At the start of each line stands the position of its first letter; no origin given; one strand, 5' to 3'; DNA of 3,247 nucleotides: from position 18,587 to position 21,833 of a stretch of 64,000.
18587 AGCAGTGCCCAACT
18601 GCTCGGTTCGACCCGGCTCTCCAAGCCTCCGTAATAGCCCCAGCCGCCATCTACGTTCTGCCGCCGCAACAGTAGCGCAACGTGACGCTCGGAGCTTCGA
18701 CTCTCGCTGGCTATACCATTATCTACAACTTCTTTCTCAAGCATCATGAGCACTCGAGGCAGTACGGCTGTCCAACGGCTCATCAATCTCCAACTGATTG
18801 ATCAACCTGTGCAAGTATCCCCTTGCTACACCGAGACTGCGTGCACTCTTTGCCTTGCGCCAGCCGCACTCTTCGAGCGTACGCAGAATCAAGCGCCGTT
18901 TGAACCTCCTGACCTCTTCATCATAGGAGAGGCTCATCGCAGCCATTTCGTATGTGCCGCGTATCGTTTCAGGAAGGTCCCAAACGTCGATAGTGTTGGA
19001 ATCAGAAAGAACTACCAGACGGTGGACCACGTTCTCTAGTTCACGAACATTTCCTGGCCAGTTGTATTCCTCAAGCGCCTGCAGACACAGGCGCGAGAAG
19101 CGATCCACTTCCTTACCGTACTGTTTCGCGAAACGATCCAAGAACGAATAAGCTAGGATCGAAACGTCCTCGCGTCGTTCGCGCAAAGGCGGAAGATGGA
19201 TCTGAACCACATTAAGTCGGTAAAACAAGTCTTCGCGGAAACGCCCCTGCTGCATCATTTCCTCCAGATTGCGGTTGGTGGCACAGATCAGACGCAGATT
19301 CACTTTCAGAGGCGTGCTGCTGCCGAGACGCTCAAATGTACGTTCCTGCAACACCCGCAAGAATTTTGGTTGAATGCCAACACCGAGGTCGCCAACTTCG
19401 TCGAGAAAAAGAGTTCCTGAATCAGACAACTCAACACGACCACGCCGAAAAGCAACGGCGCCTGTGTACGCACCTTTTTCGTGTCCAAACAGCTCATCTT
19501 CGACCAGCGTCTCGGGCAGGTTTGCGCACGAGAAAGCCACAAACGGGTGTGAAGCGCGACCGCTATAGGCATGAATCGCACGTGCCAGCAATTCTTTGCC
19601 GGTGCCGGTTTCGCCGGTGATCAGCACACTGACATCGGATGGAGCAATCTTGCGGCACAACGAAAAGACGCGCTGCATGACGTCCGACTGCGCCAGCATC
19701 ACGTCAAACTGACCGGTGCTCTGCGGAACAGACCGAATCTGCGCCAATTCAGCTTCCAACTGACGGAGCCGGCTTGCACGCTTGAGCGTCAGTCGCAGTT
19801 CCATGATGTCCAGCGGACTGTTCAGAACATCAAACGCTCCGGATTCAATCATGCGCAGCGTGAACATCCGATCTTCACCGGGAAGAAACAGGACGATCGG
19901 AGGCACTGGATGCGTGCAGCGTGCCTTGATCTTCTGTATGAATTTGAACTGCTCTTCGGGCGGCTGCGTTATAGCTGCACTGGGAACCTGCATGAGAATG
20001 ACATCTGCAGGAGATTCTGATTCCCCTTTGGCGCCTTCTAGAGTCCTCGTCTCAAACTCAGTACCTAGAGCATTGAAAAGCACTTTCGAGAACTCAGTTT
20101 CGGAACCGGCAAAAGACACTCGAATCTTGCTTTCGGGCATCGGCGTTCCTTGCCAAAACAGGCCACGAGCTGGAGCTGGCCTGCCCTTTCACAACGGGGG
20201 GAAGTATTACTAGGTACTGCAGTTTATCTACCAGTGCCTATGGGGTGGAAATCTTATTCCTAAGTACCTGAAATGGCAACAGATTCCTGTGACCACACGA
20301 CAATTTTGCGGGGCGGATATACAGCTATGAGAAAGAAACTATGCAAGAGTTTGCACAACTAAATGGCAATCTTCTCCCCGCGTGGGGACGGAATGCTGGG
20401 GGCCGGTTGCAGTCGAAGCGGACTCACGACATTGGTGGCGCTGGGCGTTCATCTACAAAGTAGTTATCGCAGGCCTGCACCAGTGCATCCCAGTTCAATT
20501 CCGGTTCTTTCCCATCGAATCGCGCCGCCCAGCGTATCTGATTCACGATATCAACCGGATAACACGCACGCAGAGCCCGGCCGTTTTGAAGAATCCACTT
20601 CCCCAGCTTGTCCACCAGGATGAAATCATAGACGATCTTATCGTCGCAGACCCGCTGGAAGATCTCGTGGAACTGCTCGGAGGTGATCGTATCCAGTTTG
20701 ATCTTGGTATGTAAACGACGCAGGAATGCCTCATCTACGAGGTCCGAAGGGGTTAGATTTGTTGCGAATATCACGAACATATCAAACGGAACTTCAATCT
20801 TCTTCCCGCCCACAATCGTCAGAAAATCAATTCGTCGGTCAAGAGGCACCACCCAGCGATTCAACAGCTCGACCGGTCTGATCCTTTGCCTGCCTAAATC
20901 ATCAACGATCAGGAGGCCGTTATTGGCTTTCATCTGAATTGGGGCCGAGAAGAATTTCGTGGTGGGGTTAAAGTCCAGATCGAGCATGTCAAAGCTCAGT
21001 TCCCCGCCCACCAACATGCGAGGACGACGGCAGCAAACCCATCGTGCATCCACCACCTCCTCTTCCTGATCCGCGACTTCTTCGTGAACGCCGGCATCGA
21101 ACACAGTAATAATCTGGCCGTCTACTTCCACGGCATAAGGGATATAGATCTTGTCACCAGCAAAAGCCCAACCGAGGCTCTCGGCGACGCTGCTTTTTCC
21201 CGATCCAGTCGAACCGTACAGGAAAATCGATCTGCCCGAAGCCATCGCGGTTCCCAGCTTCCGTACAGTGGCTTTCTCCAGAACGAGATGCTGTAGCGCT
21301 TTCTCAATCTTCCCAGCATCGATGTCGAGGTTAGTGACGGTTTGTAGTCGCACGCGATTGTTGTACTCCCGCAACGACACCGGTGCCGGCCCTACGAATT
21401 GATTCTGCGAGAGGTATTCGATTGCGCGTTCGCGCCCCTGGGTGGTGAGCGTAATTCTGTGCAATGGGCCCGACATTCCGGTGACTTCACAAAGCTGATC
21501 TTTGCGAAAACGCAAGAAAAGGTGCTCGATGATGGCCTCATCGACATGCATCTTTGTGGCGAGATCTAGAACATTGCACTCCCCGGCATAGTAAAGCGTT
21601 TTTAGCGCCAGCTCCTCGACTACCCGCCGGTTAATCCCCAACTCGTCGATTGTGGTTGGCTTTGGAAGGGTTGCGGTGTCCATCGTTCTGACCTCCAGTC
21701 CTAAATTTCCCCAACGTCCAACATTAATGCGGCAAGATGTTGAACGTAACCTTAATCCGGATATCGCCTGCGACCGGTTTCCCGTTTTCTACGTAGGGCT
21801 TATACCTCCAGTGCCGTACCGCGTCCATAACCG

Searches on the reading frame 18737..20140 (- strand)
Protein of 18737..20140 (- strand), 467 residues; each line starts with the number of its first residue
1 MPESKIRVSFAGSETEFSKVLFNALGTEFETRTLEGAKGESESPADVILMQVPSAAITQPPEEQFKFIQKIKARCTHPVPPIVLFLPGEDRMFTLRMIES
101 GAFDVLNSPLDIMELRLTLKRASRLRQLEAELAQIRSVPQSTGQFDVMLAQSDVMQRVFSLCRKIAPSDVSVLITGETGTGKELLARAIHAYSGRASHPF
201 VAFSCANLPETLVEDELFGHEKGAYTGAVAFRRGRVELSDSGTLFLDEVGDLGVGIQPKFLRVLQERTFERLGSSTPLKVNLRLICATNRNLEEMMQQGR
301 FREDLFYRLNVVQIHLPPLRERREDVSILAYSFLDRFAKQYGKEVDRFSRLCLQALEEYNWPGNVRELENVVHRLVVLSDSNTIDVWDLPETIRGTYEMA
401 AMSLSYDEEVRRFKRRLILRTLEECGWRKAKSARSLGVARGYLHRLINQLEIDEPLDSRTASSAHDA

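Call 3: search_protein_families(library=pfam, proteins=[window:18737-20140:-], max_evalue=0.1)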
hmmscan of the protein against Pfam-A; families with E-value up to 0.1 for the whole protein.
window:18737-20140:- (467 aa): 10 families
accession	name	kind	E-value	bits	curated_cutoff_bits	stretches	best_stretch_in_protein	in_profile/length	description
PF00158.32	Sigma54_activat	-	1.6e-67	226.9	20.2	1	149-315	2-168/168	Sigma-54 interaction domain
PF25601.1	AAA_lid_14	-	3.9e-27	94.3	27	1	320-399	1-80/87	AAA+ ATPase lid domain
PF14532.12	Sigma54_activ_2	-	2.5e-21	76.8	25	1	149-319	1-138/138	Sigma-54 interaction domain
PF07728.20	AAA_5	-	1e-05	26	22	1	172-291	2-124/139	AAA domain (dynein-related subfamily)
PF00004.35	AAA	-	0.00018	22.4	21.2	1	172-305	1-127/131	ATPase family associated with various cellular activities (AAA)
PF02954.25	HTH_8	-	0.00025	21.2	22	1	411-444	3-36/42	Bacterial regulatory protein, Fis family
PF07724.20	AAA_2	-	0.00032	21.2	27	1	170-300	4-135/166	AAA domain (Cdc48 subfamily)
PF01078.27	Mg_chelatase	-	0.0029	17.5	20.3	0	227-259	93-125/207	Magnesium chelatase, subunit ChlI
PF13191.12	AAA_16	-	0.008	17.1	32.6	1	161-222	15-83/167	AAA ATPase domain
PF00437.27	T2SSE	-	0.064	12.3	24.9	1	121-185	95-158/370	Type II/IV secretion system protein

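Call 4: search_protein_families(library=ncbifam, proteins=[window:18737-20140:-], max_evalue=0.1)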
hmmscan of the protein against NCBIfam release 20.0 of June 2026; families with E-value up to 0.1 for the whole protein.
window:18737-20140:- (467 aa): 34 families (the best 25 are shown)
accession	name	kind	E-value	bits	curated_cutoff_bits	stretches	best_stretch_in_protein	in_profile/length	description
TIGR02915.1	PEP_resp_reg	equivalog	6e-113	378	502.6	1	62-452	58-444/445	PEP-CTERM-box response regulator transcription factor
NF008469.0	PRK11361.1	equivalog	2.5e-110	369.3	714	1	57-449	56-453/461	acetoacetate metabolism transcriptional regulator AtoC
TIGR01817.1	nifA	equivalog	5.7e-108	362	528.85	2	127-388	179-437/534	nif-specific transcriptional activator NifA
TIGR01818.1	ntrC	equivalog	8.6e-106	354.5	558.6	1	56-400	49-388/463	nitrogen regulation protein NR(I)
NF041552.1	TF_PrdR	equivalog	9e-103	344.6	795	1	111-449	236-575/577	sigma-54 dependent transcriptional regulator PrdR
NF003451.0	PRK05022.1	equivalog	4.4e-98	329.2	476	1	116-453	156-511/512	nitric oxide reductase transcriptional regulator NorR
NF038308.1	RNA_repair_RtcR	equivalog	1.9e-93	314.2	650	1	117-440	152-501/530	RNA repair transcriptional activator RtcR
NF007689.0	PRK10365.1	equivalog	2e-92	310.3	760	1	93-443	91-435/441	sigma-54-dependent response regulator transcription factor ZraR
NF050807.1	TransRegFlbDCaul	equivalog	2.6e-92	310.1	750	1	146-440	118-428/454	sigma-54-dependent transcriptional regulator FlbD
NF008176.1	PRK10923.1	equivalog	3.7e-91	306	620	1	56-402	54-394/469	nitrogen regulation protein NR(I)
NF041946.1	LuxO_transreg_Vib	equivalog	8.5e-91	305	800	1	81-403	70-390/463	quorum-sensing sigma-54 dependent transcriptional regulator LuxO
NF011958.0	PRK15429.1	equivalog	1.1e-89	301.9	830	1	128-453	361-687/692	formate hydrogenlyase transcriptional activator FlhA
NF049963.1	RespRegFlgRCampy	domain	1.1e-83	281.6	750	1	98-441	88-418/429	fla regulon two-component system response regulator FlgR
TIGR02329.1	propionate_PrpR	equivalog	4.6e-83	279.6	499.2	1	117-448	183-525/526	propionate catabolism operon regulatory protein PrpR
NF051870.1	NAssimRespRegNtrX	equivalog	3.2e-81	273.5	600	1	80-450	76-450/452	nitrogen assimilation response regulator NtrX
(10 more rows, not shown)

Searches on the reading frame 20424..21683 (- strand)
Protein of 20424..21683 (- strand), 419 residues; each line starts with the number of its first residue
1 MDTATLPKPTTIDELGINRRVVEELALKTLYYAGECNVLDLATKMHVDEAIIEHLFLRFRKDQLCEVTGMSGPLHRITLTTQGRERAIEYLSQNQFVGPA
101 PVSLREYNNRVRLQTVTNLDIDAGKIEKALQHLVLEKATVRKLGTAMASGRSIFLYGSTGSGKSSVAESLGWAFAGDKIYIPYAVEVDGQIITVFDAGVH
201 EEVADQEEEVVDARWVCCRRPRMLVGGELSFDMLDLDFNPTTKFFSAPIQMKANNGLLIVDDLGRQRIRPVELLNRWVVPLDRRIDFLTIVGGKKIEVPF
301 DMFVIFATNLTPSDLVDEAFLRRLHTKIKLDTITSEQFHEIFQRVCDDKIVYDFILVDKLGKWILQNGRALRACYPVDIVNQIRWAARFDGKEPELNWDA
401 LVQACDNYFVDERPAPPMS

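Call 3: search_protein_families(library=pfam, proteins=[window:20424-21683:-], max_evalue=0.1)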
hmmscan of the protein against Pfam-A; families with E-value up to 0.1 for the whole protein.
window:20424-21683:- (419 aa): 10 families
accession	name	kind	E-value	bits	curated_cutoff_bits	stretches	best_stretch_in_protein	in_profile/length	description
PF13191.12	AAA_16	-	7.9e-05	23.6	32.6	1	148-216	22-95/167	AAA ATPase domain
PF00158.32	Sigma54_activat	-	0.00035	20.8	20.2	0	138-170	10-42/168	Sigma-54 interaction domain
PF20030.5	bpMoxR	-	0.0023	17.5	27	0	292-343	129-179/205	MoxR domain in the MoxR-vWA-beta-propeller ternary systems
PF13476.12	AAA_23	-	0.0067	17.5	27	1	154-178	23-47/201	AAA domain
PF01078.27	Mg_chelatase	-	0.01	15.7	20.3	0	136-170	8-42/207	Magnesium chelatase, subunit ChlI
PF01047.28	MarR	-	0.026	14.8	24.6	1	26-52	8-34/59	MarR family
PF02283.22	CobU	-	0.036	14.1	27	0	153-189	1-37/168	Cobinamide kinase / cobinamide phosphate guanyltransferase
PF00004.35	AAA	-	0.041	14.8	21.2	0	153-173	1-21/131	ATPase family associated with various cellular activities (AAA)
PF02463.25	SMC_N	-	0.07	13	40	0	151-175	25-49/220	RecF/RecN/SMC N terminal domain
PF05673.19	DUF815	-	0.086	12.4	23.8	0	149-193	52-93/249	Protein of unknown function (DUF815)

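Call 4: search_protein_families(library=ncbifam, proteins=[window:20424-21683:-], max_evalue=0.1)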
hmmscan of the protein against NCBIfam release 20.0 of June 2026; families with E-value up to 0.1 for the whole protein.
window:20424-21683:- (419 aa): 9 families
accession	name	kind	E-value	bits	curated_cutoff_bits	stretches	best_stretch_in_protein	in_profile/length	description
NF042959.1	IteA_antiphage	equivalog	0.0019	17.4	510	0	299-348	223-270/367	anti-phage ATPase IteA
NF041006.2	cell_div_CdvC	equivalog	0.006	15.5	650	0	300-362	242-301/370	cell division protein CdvC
TIGR02788.1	VirB11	equivalog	0.0074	15.4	249.95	1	102-170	96-164/308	P-type DNA transfer ATPase VirB11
TIGR03689.1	pup_AAA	equivalog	0.022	13.4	504.75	0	302-351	334-383/512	proteasome ATPase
TIGR02928.1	TIGR02928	subfamily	0.027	13.3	181.3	1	151-170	41-60/366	orc1/cdc6 family replication initiation protein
NF038214.1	IS21_help_AAA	equivalog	0.03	14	200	0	135-179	73-119/232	IS21-like element helper ATPase IstB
NF009880.0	PRK13341.1-1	equivalog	0.057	11.7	891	1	132-197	25-89/599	AAA family ATPase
NF011713.0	PRK15134.1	equivalog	0.068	11.8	834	1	108-167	270-329/529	microcin C ABC transporter ATP-binding protein YejF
TIGR02324.1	CP_lyasePhnL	equivalog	0.069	12.6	256.3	0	136-193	20-75/224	phosphonate C-P lyase system protein PhnL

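Call 38: search_solved_structures(query=window:20424-21683:-, max_evalue=1, show_alignments=2)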
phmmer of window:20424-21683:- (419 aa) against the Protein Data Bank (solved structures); distinct sequences matched with E-value up to 1: 1.
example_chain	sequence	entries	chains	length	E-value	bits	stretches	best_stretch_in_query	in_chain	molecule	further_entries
8p49_A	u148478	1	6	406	0.1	14.8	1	177-308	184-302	Q8U0N8 protein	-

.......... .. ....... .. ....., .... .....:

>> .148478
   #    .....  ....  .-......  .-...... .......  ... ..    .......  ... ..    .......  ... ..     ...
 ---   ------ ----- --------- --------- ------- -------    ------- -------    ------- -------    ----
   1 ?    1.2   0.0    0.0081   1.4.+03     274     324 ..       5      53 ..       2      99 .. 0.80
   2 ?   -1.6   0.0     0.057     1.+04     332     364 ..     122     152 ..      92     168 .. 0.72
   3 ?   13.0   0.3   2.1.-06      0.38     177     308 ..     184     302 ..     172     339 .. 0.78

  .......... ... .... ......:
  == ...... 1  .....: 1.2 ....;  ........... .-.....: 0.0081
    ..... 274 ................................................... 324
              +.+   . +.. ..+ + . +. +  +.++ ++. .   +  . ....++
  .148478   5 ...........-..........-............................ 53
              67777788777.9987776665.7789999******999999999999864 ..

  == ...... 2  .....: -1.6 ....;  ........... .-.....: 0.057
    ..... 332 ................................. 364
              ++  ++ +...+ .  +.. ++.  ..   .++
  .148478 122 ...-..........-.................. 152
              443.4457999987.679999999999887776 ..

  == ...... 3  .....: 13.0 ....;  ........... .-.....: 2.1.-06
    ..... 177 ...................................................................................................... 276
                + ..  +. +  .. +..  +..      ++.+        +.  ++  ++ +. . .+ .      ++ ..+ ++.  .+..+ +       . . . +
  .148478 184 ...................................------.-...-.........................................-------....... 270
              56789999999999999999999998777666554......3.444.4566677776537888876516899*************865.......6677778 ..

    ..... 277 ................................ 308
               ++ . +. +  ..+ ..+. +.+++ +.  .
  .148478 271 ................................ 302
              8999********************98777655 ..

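Call 42: find_homologous_proteins(query=window:20424-21683:-, max_evalue=0.00001)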
Query window:20424-21683:- (419 aa): 7071 proteins with E <= 0.00001 among 8000 candidates; the best 120 are listed.
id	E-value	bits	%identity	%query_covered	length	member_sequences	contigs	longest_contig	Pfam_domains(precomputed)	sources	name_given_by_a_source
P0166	1.1e-282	955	100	100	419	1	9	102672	-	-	-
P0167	8.3e-253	857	88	100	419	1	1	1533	-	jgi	jgi:predicted ATPase with chaperone activity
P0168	9.4e-216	735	79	97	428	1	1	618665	-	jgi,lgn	jgi:predicted ATPase with chaperone activity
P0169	3.1e-164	565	59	100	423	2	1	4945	-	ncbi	-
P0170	1.2e-163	563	62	98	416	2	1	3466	-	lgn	-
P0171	3.6e-160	552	60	99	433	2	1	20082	-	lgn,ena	-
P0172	8.4e-159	547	87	64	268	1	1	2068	-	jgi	jgi:predicted ATPase with chaperone activity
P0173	4.8e-158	545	58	98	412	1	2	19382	PF20030.6,PF13191.13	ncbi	-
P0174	6.2e-157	541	57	100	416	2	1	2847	PF00158.33,PF00004.36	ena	-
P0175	8.3e-156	537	55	100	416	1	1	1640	PF00158.33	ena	-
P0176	1.3e-155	537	59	97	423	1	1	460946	-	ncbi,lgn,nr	ncbi:MAG TPA: hypothetical protein VN577_01830 [Terriglobales bacterium]|nr:hypothetical protein [Te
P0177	1.7e-155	536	57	100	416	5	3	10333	PF00158.33,PF00004.36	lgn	-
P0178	5.7e-155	535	55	100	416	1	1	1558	PF00158.33,PF00004.36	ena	-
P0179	8.9e-155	534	56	100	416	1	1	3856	PF00158.33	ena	-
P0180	1.5e-154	533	56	99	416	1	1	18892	PF13191.13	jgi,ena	-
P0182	3.0e-154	532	55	98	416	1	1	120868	-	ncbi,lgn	ncbi:MAG: ATP-binding protein [Terriglobales bacterium]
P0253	1.4e-147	510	55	97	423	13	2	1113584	PF20030.6,PF01078.28,PF13191.13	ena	-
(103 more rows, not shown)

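Call 43: find_encoding_contigs(protein=P0176, flank=7000, max_places=1)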
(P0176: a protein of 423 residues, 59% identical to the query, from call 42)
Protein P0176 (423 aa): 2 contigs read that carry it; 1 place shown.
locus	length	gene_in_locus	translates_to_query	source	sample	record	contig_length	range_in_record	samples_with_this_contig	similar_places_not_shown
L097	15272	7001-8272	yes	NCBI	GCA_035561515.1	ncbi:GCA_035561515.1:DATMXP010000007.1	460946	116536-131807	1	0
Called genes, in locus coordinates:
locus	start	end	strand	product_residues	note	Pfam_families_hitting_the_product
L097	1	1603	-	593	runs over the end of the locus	PF00589:Phage_integrase (weak)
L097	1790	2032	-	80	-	PF12728:HTH_17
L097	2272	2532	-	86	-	-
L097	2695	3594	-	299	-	PF01582:TIR, PF08937:ThsB_TIR, PF13676:TIR_2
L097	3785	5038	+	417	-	PF10592:AIPR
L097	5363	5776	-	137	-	PF12120:Arr-ms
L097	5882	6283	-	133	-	-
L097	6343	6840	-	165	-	PF19744:DUF6232 (weak)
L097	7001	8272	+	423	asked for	-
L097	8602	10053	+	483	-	PF00158:Sigma54_activat, PF14532:Sigma54_activ_2, PF25601:AAA_lid_14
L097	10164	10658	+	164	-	PF07811:TadE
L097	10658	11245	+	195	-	PF07811:TadE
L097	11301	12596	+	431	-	PF13400:Tad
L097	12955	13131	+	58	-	-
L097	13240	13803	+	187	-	PF01478:Peptidase_A24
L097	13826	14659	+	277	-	PF08666:SAF (weak), PF16976:RcpC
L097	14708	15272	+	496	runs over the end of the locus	PF13629:T2SS-T3SS_pil_N, PF04972:BON (weak), PF00263:Secretin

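Call 44: find_encoding_contigs(protein=P0253, flank=7000, max_places=1)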
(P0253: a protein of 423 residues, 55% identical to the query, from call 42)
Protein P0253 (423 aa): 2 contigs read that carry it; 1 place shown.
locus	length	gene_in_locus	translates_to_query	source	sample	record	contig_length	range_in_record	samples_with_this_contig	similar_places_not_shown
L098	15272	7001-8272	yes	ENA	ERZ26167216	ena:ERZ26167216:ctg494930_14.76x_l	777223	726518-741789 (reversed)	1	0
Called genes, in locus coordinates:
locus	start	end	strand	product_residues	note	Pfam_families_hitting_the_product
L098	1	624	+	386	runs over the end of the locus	PF00589:Phage_integrase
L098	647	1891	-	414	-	PF00589:Phage_integrase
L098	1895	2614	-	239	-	-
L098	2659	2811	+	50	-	-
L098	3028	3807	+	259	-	PF00437:T2SSE, PF27713:UCP018868 (weak)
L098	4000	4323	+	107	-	-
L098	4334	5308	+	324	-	PF00482:T2SSF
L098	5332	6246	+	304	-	PF00482:T2SSF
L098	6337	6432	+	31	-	-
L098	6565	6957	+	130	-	PF02643:DUF192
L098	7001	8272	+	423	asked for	PF13191:AAA_16 (faint), PF20030:bpMoxR (faint), PF01078:Mg_chelatase (faint)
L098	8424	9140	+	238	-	PF13701:DDE_Tnp_1_4, PF01609:DDE_Tnp_1 (weak)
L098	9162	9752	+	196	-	PF01609:DDE_Tnp_1, PF13701:DDE_Tnp_1_4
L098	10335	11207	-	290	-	-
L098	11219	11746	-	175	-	PF08308:PEGA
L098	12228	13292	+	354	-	PF00498:FHA (weak)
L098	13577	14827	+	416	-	PF13472:Lipase_GDSL_2 (weak)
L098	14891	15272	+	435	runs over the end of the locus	PF07690:MFS_1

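Call 45: find_encoding_contigs(protein=P0182, flank=7000, max_places=1)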
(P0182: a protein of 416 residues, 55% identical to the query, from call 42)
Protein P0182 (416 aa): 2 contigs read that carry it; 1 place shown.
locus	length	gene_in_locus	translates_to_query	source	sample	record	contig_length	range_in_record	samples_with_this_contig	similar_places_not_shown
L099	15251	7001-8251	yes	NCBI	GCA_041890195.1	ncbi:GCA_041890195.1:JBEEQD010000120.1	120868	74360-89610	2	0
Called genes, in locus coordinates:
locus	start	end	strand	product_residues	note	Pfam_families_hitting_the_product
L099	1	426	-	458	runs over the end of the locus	PF00672:HAMP, PF00512:HisKA, PF02518:HATPase_c, PF13589:HATPase_c_3 (weak)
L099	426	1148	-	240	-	PF00072:Response_reg, PF00486:Trans_reg_C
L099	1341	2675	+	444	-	PF25917:BSH_RND, PF25919:BSH_CusB (weak), PF25881:HH_YBHG (weak), PF25885:HH_EMRA (weak), PF25876:HH_MFP_RND, PF25893:HH_CzcB (weak), PF25954:Beta-barrel_RND_2, PF25990:Beta-barrel_YknX, +1 more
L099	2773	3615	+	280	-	PF00005:ABC_tran, PF13304:AAA_21 (faint)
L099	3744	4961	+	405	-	PF12704:MacB_PCD, PF02687:FtsX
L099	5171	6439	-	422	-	PF07690:MFS_1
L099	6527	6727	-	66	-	PF07311:Dodecin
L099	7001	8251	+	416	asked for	-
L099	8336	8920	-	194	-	-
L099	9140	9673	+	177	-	PF00583:Acetyltransf_1, PF08445:FR47 (weak), PF13508:Acetyltransf_7, PF13673:Acetyltransf_10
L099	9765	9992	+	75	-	PF04325:DUF465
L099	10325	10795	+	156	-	PF00210:Ferritin, PF02915:Rubrerythrin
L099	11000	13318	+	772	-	PF06835:LptC (faint), PF03968:LptD_N (weak)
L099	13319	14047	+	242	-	PF00005:ABC_tran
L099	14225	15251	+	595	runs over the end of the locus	PF00309:Sigma54_AID, PF04963:Sigma54_CBD, PF04552:Sigma54_DBD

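Call 71: predict_structure(alignment_id=A3)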
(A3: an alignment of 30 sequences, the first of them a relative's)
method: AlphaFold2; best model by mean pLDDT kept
length: 419 residues; sequences in the alignment: 30
mean_pLDDT: 75.7   pTM: 0.68
mean pLDDT of the five models: 75.7, 72.7, 71.7, 71.2, 67.7
residues with pLDDT >= 90: 126; 70-90: 159; 50-70: 91; < 50: 43
segments of 3 or more residues with pLDDT < 50: 224-234, 263-286, 416-418
pLDDT, mean of each block of 10 residues (from residue 1): 68 90 94 92 93 93 92 86 93 86 85 67 87 88 82 75 79 78 84 78 67 84 46 50 57 56 38 33 44 53 58 59 70 90 86 94 90 90 92 93 87 50
secondary structure, 60 per line:
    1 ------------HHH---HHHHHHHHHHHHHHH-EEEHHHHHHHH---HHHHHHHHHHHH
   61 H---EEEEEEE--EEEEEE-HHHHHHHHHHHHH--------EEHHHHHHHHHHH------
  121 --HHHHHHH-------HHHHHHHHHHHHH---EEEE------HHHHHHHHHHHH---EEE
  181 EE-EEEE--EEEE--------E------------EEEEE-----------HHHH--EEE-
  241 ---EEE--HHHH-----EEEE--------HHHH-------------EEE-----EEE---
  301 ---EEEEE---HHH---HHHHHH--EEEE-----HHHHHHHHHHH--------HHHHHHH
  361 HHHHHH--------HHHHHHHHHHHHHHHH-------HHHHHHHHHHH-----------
elements in order: H19-33 E35-37 H38-45 H49-61 E65-71 E74-79 H81-93 H104-114 H123-129 H137-149 E153-156 H163-174 E178-182 E184-187 E190-193 E215-219 H231-234 E237-239 E244-246 H249-252 E258-261 H270-273 E287-289 E295-297 E304-308 H318-323 E326-329 H335-345 H354-366 H375-390 H398-408

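Call 74: fold_search(model_id=the predicted structure, library=pdb)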
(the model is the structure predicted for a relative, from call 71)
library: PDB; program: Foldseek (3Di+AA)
matches with E <= 10: 1951; with E <= 0.001: 673
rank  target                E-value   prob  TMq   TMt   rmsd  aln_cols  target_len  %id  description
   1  8p49_D                1.5e-09  1.00  0.46  0.55  10.6       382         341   14  Uncharacterized Q8U0N8 protein from Pyrococcus furiosus (released 2023-11-29)
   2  8p49_F                1.6e-09  1.00  0.47  0.52   7.2       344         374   15  Uncharacterized Q8U0N8 protein from Pyrococcus furiosus (released 2023-11-29)
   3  8p49_A                1.8e-09  1.00  0.45  0.49   7.9       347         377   15  Uncharacterized Q8U0N8 protein from Pyrococcus furiosus (released 2023-11-29)
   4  8p49_C                2.8e-09  1.00  0.45  0.50   8.9       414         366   13  Uncharacterized Q8U0N8 protein from Pyrococcus furiosus (released 2023-11-29)
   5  8p49_E                3.9e-09  1.00  0.46  0.51   9.4       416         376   14  Uncharacterized Q8U0N8 protein from Pyrococcus furiosus (released 2023-11-29)
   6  8p49_B                1.6e-08  1.00  0.42  0.48   9.7       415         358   14  Uncharacterized Q8U0N8 protein from Pyrococcus furiosus (released 2023-11-29)
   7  4zpx_A                1.9e-07  1.00  0.46  0.57   6.1       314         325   15  Crystal structure of Lon ATPase domain from Thermococcus onnurineus NA1 (released 2016-05-11)
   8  4zpx_B                8.5e-07  1.00  0.44  0.54   7.1       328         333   17  Crystal structure of Lon ATPase domain from Thermococcus onnurineus NA1 (released 2016-05-11)
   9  9kmd_H                1.4e-06  1.00  0.28  0.38  15.5       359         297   14  Nanomer Msp1 from S.cerevisiae (with a catalytic dead mutation) in complex with an unknown peptide substrate (released 2025-11-26)
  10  8dar_C                2.1e-06  1.00  0.33  0.26  16.4       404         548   15  Saccharomyces cerevisiae Ufd1/Npl4/Cdc48 complex unbound but in the presence of SUMO-ubiquitin(K48polyUb)-mEOS and ATP (released 2022-11-30)
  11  4cr2_L                2.7e-06  1.00  0.28  0.32  14.9       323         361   14  Deep classification of a large cryo-EM dataset defines the conformational landscape of the 26S proteasome (released 2014-04-02)
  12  9e8n_F                3.2e-06  1.00  0.33  0.37  12.1       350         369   17  Nub1/Fat10-processing human 26S proteasome bound to Txnl1 with Rpt3 at top of spiral staircase (locally refined on the (released 2024-12-04)
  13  9kmd_B                3.2e-06  1.00  0.28  0.37  15.5       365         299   15  Nanomer Msp1 from S.cerevisiae (with a catalytic dead mutation) in complex with an unknown peptide substrate (released 2025-11-26)
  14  9ky7_J                3.2e-06  1.00  0.27  0.36  15.7       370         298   14  Eleven polymer Msp1 from S.cerevisiae (with a catalytic dead mutaion) in complex with an unknown peptide substrate (released 2025-12-10)
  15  9lo8_F                3.4e-06  1.00  0.28  0.37  15.8       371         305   14  Twenty-two polymer Msp1 from S.cerevisiae(with a catalytic dead mutation) in complex with an unknown peptide substrate (released 2026-01-28)
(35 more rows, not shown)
